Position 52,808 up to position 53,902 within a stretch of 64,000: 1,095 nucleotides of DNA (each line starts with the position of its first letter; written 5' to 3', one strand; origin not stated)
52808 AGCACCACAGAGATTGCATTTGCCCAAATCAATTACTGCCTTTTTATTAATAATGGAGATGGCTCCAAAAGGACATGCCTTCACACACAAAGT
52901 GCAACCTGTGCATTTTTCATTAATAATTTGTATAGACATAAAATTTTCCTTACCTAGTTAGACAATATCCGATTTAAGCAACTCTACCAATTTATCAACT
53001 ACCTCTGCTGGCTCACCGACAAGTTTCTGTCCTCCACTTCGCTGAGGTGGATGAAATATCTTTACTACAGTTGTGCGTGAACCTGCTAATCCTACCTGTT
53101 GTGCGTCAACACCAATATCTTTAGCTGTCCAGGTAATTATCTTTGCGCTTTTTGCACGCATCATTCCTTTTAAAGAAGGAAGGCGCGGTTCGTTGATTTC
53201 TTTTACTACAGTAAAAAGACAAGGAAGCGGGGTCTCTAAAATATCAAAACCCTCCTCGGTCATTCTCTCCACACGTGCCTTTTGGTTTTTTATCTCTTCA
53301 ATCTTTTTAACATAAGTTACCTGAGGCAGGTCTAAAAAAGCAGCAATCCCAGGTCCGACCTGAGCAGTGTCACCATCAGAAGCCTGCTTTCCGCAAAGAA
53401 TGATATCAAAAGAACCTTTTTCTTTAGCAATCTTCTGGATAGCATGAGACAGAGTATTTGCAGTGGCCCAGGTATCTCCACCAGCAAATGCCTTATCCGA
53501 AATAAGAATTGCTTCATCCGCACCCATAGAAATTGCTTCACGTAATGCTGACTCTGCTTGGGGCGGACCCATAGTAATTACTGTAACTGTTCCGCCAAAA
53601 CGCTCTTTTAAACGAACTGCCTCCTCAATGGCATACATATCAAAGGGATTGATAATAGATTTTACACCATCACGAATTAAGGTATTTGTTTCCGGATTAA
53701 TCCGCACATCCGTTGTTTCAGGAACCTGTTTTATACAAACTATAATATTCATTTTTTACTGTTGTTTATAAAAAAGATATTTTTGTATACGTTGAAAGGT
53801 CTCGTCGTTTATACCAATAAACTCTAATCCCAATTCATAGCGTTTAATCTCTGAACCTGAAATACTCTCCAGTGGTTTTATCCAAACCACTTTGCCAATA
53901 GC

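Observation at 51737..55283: PilZ c-di-GMP receptor gene embedded in a CarCDE-like acyl-CoA dehydrogenase / EtfB / ferredoxin-EtfA operon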

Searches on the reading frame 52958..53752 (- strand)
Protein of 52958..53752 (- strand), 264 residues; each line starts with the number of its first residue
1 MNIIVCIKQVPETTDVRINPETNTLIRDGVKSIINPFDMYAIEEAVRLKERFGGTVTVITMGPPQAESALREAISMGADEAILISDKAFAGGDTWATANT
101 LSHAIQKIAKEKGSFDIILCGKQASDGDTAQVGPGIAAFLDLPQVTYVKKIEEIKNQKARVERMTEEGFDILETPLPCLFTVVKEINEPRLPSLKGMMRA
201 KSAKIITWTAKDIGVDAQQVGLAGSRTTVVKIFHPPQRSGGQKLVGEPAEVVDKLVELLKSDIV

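Call 3: search_protein_families(library=pfam, proteins=[window:52958-53752:-], max_evalue=0.01)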
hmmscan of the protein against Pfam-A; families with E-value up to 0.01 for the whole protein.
window:52958-53752:- (264 aa): 1 family
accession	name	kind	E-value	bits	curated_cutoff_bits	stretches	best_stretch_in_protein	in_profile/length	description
PF01012.27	ETF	-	9.9e-52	175.8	26.7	1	23-212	2-180/181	Electron transfer flavoprotein domain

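Call 4: search_protein_families(library=ncbifam, proteins=[window:52958-53752:-], max_evalue=0.01)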
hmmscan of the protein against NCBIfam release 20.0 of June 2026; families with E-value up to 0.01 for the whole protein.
window:52958-53752:- (264 aa): 6 families
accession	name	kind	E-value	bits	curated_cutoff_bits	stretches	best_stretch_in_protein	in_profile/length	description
NF040731.1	flavo_sub_EftB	exception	7.7e-95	317.2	445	1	2-261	1-256/260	electron transfer flavoprotein subunit beta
NF042971.1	AcrlCoAredClosAcrB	equivalog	2e-74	250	475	1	1-261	1-262/266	acryloyl-CoA reductase electron transfer subunit gamma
NF008998.0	PRK12342.1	equivalog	9e-39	133.3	338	1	1-261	1-251/254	electron transfer flavoprotein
NF002888.0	PRK03359.1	subfamily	5.7e-36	124.2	219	1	1-220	1-218/256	putative electron transfer flavoprotein FixA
TIGR04503.1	mft_etfB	hypoth_equivalog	3.9e-22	78.9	200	1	4-223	2-228/290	mycofactocin-associated electron transfer flavoprotein beta subunit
NF051844.1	ETFlavBetaProt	equivalog_domain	5.7e-08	32.6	350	1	39-232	25-206/254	electron transfer flavoprotein subunit beta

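Call 16: search_solved_structures(query=window:52958-53752:-, max_evalue=1e-10, show_alignments=2)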
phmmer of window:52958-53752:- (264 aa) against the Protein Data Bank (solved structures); distinct sequences matched with E-value up to 1e-10: 10.
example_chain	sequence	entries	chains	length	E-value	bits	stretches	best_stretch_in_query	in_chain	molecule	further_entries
6fah_B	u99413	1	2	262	7.4e-74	251.8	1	1-261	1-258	Caffeyl-CoA reductase-Etf complex subunit CarD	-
7koe_A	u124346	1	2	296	7e-73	248.6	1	2-261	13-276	Electron transfer flavoprotein, beta subunit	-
5ol2_B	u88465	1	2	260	1.4e-71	244.3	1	1-242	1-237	Electron transfer flavoprotein small subunit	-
4kpu_B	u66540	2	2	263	1.1e-66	228.2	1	1-262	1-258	Electron transfer flavoprotein alpha/beta-subunit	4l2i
7qh2_B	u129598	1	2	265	1.4e-63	218.2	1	2-238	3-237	Lactate dehydrogenase (NAD(+),ferredoxin) subunit LctB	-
2a1t_S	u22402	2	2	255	1e-36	130.1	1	2-257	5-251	Electron transfer flavoprotein beta-subunit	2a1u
1efv_B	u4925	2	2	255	1.5e-36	129.6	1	2-257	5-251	ELECTRON TRANSFER FLAVOPROTEIN | Electron transfer flavoprotein beta-subunit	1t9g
1efp_B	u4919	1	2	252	2.9e-30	109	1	3-257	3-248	PROTEIN (ELECTRON TRANSFER FLAVOPROTEIN)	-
1o94_C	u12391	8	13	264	4.6e-26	95.2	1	1-259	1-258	ELECTRON TRANSFER FLAVOPROTEIN BETA-SUBUNIT | ELECTRON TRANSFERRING FLAVOPROTEIN BETA-SUBUNIT | Electron transfer flavoprotein subunit beta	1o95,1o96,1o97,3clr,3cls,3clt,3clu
5ow0_B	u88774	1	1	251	7.5e-18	68.4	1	31-205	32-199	Electron transfer flavoprotein, beta subunit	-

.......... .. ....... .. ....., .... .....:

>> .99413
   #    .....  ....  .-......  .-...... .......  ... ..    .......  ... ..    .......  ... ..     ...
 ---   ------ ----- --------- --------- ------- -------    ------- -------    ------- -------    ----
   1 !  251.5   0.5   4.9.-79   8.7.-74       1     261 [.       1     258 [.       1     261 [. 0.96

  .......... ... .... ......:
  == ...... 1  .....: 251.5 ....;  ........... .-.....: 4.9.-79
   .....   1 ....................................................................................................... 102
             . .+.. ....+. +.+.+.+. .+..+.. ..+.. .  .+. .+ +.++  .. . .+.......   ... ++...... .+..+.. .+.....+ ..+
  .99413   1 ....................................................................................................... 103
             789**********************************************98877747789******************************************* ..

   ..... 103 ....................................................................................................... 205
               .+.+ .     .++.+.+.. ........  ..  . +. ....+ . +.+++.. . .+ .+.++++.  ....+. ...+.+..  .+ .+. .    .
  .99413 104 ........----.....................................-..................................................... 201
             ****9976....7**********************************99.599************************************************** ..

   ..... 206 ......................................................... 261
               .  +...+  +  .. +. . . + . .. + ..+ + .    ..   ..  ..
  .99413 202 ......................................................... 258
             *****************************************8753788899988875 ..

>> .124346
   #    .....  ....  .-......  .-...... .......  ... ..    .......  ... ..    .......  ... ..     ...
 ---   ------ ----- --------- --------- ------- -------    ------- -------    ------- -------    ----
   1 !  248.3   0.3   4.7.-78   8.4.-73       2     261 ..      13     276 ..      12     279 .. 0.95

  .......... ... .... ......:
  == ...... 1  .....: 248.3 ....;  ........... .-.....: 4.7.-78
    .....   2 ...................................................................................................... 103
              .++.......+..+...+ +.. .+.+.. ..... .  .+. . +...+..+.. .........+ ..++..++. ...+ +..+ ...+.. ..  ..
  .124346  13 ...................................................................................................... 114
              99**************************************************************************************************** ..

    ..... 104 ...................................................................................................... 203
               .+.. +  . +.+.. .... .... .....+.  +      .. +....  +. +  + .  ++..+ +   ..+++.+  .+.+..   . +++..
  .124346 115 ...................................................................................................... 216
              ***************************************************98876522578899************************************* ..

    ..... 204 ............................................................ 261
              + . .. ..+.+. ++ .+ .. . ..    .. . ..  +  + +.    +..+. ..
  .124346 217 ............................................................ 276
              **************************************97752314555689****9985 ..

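Call 21: find_homologous_proteins(query=window:52958-53752:-, max_evalue=1e-60)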
Query window:52958-53752:- (264 aa): 7979 proteins with E <= 1e-60 among 8000 candidates; the best 120 are listed.
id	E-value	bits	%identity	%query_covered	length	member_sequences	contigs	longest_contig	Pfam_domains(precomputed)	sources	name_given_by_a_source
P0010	1.8e-167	573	100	100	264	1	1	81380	PF01012.28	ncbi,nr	ncbi:MAG: electron transfer flavoprotein subunit beta/FixA family protein [Candidatus Omnitrophica b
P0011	1.2e-143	495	84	100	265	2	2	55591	PF01012.28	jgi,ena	-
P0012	2.5e-142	491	84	100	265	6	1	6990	PF01012.28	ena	-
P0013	3.2e-142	490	83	100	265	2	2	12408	PF01012.28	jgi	jgi:electron transfer flavoprotein beta subunit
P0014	3.8e-142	490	83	100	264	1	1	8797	PF01012.28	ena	-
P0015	5.7e-140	483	83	100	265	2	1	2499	PF01012.28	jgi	-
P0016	1.2e-139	482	83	100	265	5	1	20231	PF01012.28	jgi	jgi:electron transfer flavoprotein beta subunit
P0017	4.9e-139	480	82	100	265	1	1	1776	PF01012.28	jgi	jgi:electron transfer flavoprotein beta subunit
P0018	1.9e-137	475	81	100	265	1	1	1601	PF01012.28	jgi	jgi:electron transfer flavoprotein beta subunit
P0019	2.1e-137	475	81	100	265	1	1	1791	PF01012.28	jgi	jgi:electron transfer flavoprotein beta subunit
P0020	5.9e-137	473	78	100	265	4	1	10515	PF01012.28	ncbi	-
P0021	2.3e-136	471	80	100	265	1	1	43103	PF01012.28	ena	-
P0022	2.6e-136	471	78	100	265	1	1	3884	PF01012.28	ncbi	-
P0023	1.1e-135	469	81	98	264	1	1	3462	PF01012.28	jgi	jgi:electron transfer flavoprotein beta subunit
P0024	1.1e-135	469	79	100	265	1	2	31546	PF01012.28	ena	-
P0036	4.7e-132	457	80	100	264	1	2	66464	PF01012.28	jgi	jgi:electron transfer flavoprotein beta subunit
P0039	3.1e-131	455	78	100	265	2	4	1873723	PF01012.28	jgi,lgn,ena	jgi:electron transfer flavoprotein beta subunit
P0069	4.3e-126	438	76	100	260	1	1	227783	PF01012.28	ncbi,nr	ncbi:MAG: electron transfer flavoprotein subunit beta/FixA family protein [Candidatus Omnitrophota b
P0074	7.3e-126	437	75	98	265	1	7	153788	PF01012.28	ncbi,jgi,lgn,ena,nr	ncbi:MAG TPA: electron transfer flavoprotein subunit beta/FixA family protein [Candidatus Omnitropho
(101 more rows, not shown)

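Call 22: find_encoding_contigs(protein=P0039, flank=5000, max_places=2)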
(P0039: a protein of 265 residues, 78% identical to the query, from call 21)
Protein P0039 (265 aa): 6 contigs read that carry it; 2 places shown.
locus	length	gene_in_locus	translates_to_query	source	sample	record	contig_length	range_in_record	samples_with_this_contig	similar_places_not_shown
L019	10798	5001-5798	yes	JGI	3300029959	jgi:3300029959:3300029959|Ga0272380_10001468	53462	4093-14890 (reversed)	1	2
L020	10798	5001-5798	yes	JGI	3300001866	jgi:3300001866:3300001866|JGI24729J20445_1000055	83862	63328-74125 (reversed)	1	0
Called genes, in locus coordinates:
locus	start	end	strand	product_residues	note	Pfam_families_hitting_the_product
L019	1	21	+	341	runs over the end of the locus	PF01118:Semialdhyde_dh, PF02774:Semialdhyde_dhC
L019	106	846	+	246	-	PF01416:PseudoU_synth_1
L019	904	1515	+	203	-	PF01914:MarC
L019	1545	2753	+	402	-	PF00483:NTP_transferase, PF24894:Hexapep_GlmU, PF25084:LbH_EIF2B, PF25087:GMPPB_C (weak), PF25247:LbH_GLGC (weak)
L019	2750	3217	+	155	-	PF13673:Acetyltransf_10, PF00583:Acetyltransf_1, PF13508:Acetyltransf_7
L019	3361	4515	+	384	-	PF02771:Acyl-CoA_dh_N, PF22924:ACOX_C_alpha1 (faint), PF02770:Acyl-CoA_dh_M, PF00441:Acyl-CoA_dh_1, PF08028:Acyl-CoA_dh_2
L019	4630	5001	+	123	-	PF07238:PilZ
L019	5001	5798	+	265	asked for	PF01012:ETF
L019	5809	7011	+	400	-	PF00037:Fer4, PF12797:Fer4_2 (weak), PF12837:Fer4_6 (weak), PF12838:Fer4_7, PF13187:Fer4_9, PF13237:Fer4_10, PF01012:ETF, PF00766:ETF_alpha, +7 more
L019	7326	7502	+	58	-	PF13384:HTH_23 (weak), PF12728:HTH_17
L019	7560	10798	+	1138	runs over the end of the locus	PF02463:SMC_N, PF13304:AAA_21 (weak)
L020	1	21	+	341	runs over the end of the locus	PF01118:Semialdhyde_dh, PF02774:Semialdhyde_dhC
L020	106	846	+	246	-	PF01416:PseudoU_synth_1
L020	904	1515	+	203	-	PF01914:MarC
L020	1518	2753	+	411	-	PF00483:NTP_transferase, PF24894:Hexapep_GlmU, PF25084:LbH_EIF2B, PF25087:GMPPB_C (weak), PF25247:LbH_GLGC (weak)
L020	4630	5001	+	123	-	PF07238:PilZ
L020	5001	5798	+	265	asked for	PF01012:ETF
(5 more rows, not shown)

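Call 23: find_encoding_contigs(protein=P0069, flank=5000, max_places=2)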
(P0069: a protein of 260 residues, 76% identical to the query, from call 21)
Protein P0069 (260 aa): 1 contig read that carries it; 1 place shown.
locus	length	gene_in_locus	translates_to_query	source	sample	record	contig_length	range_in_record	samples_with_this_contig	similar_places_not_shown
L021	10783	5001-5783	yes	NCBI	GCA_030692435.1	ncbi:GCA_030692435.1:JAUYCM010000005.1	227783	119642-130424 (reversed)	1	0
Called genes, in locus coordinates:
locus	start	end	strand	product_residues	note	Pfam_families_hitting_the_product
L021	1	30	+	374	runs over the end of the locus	PF03092:BT1, PF07690:MFS_1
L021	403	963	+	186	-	-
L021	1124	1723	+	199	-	PF01914:MarC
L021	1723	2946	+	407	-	PF00483:NTP_transferase, PF12804:NTP_transf_3 (weak), PF24894:Hexapep_GlmU, PF25084:LbH_EIF2B (weak), PF25087:GMPPB_C (faint), PF25247:LbH_GLGC (weak)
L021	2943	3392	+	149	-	PF00583:Acetyltransf_1, PF13673:Acetyltransf_10, PF13508:Acetyltransf_7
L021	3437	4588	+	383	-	PF02771:Acyl-CoA_dh_N, PF22924:ACOX_C_alpha1 (faint), PF02770:Acyl-CoA_dh_M, PF00441:Acyl-CoA_dh_1, PF08028:Acyl-CoA_dh_2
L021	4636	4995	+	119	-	PF07238:PilZ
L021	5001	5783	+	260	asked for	PF01012:ETF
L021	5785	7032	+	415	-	PF00037:Fer4 (weak), PF12797:Fer4_2 (faint), PF12838:Fer4_7, PF13187:Fer4_9, PF13237:Fer4_10 (weak), PF00037:Fer4 (weak), PF01012:ETF, PF00766:ETF_alpha, +6 more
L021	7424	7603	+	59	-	PF13384:HTH_23 (faint), PF12728:HTH_17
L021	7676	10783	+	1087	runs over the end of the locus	PF02463:SMC_N, PF13175:AAA_15, PF13304:AAA_21 (weak), PF13476:AAA_23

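Call 24: find_encoding_contigs(protein=P0036, flank=5000, max_places=2)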
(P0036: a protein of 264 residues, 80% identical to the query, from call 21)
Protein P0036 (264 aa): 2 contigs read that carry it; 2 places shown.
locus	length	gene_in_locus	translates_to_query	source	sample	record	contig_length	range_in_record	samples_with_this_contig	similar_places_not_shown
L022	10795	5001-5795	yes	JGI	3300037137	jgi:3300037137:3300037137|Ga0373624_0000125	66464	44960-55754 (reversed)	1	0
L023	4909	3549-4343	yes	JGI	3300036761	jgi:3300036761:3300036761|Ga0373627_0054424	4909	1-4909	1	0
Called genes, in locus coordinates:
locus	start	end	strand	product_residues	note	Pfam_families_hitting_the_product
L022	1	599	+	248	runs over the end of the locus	PF01416:PseudoU_synth_1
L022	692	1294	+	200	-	PF01914:MarC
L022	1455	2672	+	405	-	PF00483:NTP_transferase, PF24894:Hexapep_GlmU, PF25084:LbH_EIF2B (weak), PF25087:GMPPB_C (weak), PF25247:LbH_GLGC (weak)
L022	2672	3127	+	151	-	PF00583:Acetyltransf_1, PF13673:Acetyltransf_10, PF13508:Acetyltransf_7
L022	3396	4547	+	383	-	PF02771:Acyl-CoA_dh_N, PF22924:ACOX_C_alpha1 (faint), PF02770:Acyl-CoA_dh_M, PF00441:Acyl-CoA_dh_1, PF08028:Acyl-CoA_dh_2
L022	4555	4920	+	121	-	PF07238:PilZ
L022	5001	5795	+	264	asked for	PF01012:ETF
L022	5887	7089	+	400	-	PF00037:Fer4, PF12797:Fer4_2 (faint), PF12837:Fer4_6 (weak), PF12838:Fer4_7, PF13187:Fer4_9 (weak), PF13237:Fer4_10, PF01012:ETF, PF00766:ETF_alpha, +4 more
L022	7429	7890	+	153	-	-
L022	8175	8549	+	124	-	PF00072:Response_reg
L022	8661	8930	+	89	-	-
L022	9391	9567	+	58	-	PF12728:HTH_17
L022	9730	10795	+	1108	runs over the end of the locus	PF02463:SMC_N, PF13175:AAA_15, PF13304:AAA_21, PF13476:AAA_23 (weak), PF13555:AAA_29 (weak), PF13304:AAA_21 (weak)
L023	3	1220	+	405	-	PF00483:NTP_transferase, PF24894:Hexapep_GlmU, PF25084:LbH_EIF2B (weak), PF25087:GMPPB_C (weak), PF25247:LbH_GLGC (weak)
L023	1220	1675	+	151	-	PF00583:Acetyltransf_1, PF13673:Acetyltransf_10, PF23209:IDM1_C (faint), PF13508:Acetyltransf_7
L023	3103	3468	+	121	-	PF07238:PilZ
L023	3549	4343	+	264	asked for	PF01012:ETF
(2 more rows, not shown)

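Call 25: find_encoding_contigs(protein=P0074, flank=5000, max_places=2)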
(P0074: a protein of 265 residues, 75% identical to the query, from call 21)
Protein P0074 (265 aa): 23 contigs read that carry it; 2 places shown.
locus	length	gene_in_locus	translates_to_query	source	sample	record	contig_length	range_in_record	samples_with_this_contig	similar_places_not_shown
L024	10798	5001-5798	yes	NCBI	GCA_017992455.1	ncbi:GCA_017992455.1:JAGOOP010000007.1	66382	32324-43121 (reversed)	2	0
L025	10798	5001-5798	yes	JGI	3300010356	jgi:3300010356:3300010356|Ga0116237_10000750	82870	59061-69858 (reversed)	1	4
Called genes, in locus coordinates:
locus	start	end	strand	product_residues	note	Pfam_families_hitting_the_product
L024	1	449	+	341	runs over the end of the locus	PF01118:Semialdhyde_dh, PF02800:Gp_dh_C (faint), PF02774:Semialdhyde_dhC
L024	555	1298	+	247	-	PF01416:PseudoU_synth_1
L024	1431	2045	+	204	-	PF01914:MarC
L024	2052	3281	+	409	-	PF00483:NTP_transferase, PF24894:Hexapep_GlmU, PF25084:LbH_EIF2B, PF25087:GMPPB_C (weak), PF25247:LbH_GLGC (faint)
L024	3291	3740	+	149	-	PF00583:Acetyltransf_1, PF13673:Acetyltransf_10, PF13508:Acetyltransf_7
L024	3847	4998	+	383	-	PF02771:Acyl-CoA_dh_N, PF22924:ACOX_C_alpha1 (faint), PF02770:Acyl-CoA_dh_M, PF00441:Acyl-CoA_dh_1, PF08028:Acyl-CoA_dh_2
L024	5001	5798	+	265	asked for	PF01012:ETF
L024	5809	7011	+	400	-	PF00037:Fer4, PF12837:Fer4_6 (weak), PF12838:Fer4_7, PF13187:Fer4_9, PF13237:Fer4_10, PF00037:Fer4 (weak), PF01012:ETF, PF00766:ETF_alpha, +6 more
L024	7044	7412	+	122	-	PF00072:Response_reg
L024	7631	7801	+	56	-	PF12728:HTH_17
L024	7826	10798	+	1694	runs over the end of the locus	PF02463:SMC_N, PF13476:AAA_23 (weak), PF14890:Intein_splicing, PF14528:LAGLIDADG_3, PF02463:SMC_N, PF24161:CCDC39 (faint), PF13304:AAA_21 (weak)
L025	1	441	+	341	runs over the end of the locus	PF01118:Semialdhyde_dh, PF02800:Gp_dh_C (faint), PF02774:Semialdhyde_dhC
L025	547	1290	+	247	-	PF01416:PseudoU_synth_1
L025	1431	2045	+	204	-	PF01914:MarC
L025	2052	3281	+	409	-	PF00483:NTP_transferase, PF24894:Hexapep_GlmU, PF25084:LbH_EIF2B, PF25087:GMPPB_C (weak), PF25247:LbH_GLGC (faint)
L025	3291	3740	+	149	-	PF00583:Acetyltransf_1, PF13673:Acetyltransf_10, PF13508:Acetyltransf_7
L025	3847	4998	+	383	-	PF02771:Acyl-CoA_dh_N, PF22924:ACOX_C_alpha1 (faint), PF02770:Acyl-CoA_dh_M, PF00441:Acyl-CoA_dh_1, PF08028:Acyl-CoA_dh_2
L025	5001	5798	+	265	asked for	PF01012:ETF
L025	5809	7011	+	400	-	PF00037:Fer4, PF12837:Fer4_6 (weak), PF12838:Fer4_7, PF13187:Fer4_9, PF13237:Fer4_10, PF00037:Fer4 (weak), PF01012:ETF, PF00766:ETF_alpha, +6 more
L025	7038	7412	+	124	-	PF00072:Response_reg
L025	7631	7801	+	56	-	PF12728:HTH_17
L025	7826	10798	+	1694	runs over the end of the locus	PF02463:SMC_N, PF13476:AAA_23 (weak), PF14890:Intein_splicing, PF14528:LAGLIDADG_3, PF02463:SMC_N, PF24161:CCDC39 (faint), PF13304:AAA_21 (weak)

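Call 27: find_related_loci(query=window:52958-53752:-, collection=metagenome_contigs, flank=4000)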
Query window:52958-53752:- (264 aa) in metagenome_contigs; peptide patterns used: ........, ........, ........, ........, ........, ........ (x = any residue, [..] = any of these).
600 stretches matched a pattern (row limit reached: there are more); 465 encode a relative of the query (tblastn E <= 1e-3); the best 80 are kept; 80 distinct loci.
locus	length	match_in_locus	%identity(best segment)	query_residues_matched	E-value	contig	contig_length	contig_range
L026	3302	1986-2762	78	1-263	3e-142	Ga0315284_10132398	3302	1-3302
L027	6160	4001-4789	77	1-263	6e-137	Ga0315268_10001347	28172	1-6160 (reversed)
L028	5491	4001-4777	76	1-263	4e-134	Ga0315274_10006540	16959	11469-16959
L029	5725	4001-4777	76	1-263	2e-133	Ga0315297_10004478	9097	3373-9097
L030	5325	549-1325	75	1-263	3e-133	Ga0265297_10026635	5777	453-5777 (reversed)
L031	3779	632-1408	74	1-263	1e-135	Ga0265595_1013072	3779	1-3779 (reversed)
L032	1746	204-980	75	1-263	4e-142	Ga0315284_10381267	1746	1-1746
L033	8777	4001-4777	75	1-263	2e-131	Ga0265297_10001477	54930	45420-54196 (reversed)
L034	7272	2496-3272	75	1-263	1e-131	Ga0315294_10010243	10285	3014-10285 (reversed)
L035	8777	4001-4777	74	1-263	3e-131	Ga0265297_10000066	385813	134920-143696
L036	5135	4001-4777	73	1-263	2e-131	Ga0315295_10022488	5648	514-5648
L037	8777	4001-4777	76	1-263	2e-130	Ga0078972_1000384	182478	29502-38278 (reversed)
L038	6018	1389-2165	73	1-263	8e-131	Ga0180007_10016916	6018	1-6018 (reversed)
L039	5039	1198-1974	73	1-263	2e-131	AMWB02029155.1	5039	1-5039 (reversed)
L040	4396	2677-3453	74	1-263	4e-132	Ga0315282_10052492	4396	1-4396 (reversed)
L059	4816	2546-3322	71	1-263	2e-125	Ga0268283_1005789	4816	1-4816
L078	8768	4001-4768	71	1-260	3e-120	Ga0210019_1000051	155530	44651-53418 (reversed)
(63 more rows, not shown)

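Call 36: search_protein_families(library=pfam, proteins=[L029:2950-3927:+, L078:2385-4004:+, L031:2704-3045:+, L035:6116-6466:+, L030:3498-3884:+, L059:2178-2549:+, L019:4630-5001:+, L022:7429-7890:+], max_evalue=0.01)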
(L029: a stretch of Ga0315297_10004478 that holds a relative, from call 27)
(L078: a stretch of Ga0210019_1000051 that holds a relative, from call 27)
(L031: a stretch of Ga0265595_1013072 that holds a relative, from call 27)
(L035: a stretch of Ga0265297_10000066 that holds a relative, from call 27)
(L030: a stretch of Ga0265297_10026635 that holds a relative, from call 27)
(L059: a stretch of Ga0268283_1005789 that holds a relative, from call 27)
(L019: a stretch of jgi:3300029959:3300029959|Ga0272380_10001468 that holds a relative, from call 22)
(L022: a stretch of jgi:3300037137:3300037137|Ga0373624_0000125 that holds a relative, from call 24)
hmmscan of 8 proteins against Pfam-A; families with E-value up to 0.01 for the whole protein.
L029:2950-3927:+ (325 aa): 3 families
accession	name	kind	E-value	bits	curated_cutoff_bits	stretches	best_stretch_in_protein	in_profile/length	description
PF04392.18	ABC_sub_bind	-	4.1e-53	181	25.9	1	47-324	15-293/293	ABC transporter substrate binding protein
PF13407.12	Peripla_BP_4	-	7e-08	32.8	35.1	1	210-283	50-121/258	Periplasmic binding protein domain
PF13458.12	Peripla_BP_6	-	6.2e-05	23.3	31.7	1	52-222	25-197/343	Periplasmic binding protein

L078:2385-4004:+ (539 aa): 2 families
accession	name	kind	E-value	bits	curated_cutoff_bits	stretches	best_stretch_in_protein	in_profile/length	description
PF02517.21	Rce1-like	-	2.2e-14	53.9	22.4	1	403-497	3-93/93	Type II CAAX prenyl endopeptidase Rce1-like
PF16244.11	DUF4901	-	0.00073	20.1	27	0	102-190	35-125/148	YcdB, YcdC repeated domain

L031:2704-3045:+ (113 aa): 1 family
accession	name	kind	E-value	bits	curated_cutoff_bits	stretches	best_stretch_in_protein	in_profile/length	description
PF07238.19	PilZ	-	1.7e-13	51.2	22.5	1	8-95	1-86/102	PilZ domain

L035:6116-6466:+ (116 aa): 1 family
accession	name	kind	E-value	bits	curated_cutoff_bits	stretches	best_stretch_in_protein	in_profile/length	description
PF07238.19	PilZ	-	1.4e-12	48.3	22.5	1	8-96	1-86/102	PilZ domain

L030:3498-3884:+ (128 aa): 1 family
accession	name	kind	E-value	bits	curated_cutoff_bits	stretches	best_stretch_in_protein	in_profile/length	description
PF07238.19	PilZ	-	1.3e-10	41.9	22.5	1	20-105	1-83/102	PilZ domain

L059:2178-2549:+ (123 aa): 1 family
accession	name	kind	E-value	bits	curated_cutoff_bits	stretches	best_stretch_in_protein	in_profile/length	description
PF07238.19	PilZ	-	5.7e-12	46.3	22.5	1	4-116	1-101/102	PilZ domain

L019:4630-5001:+ (123 aa): 1 family
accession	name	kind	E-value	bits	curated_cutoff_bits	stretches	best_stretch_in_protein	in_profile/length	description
PF07238.19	PilZ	-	3.8e-11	43.7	22.5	1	6-116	1-101/102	PilZ domain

L022:7429-7890:+ (153 aa): 0 families
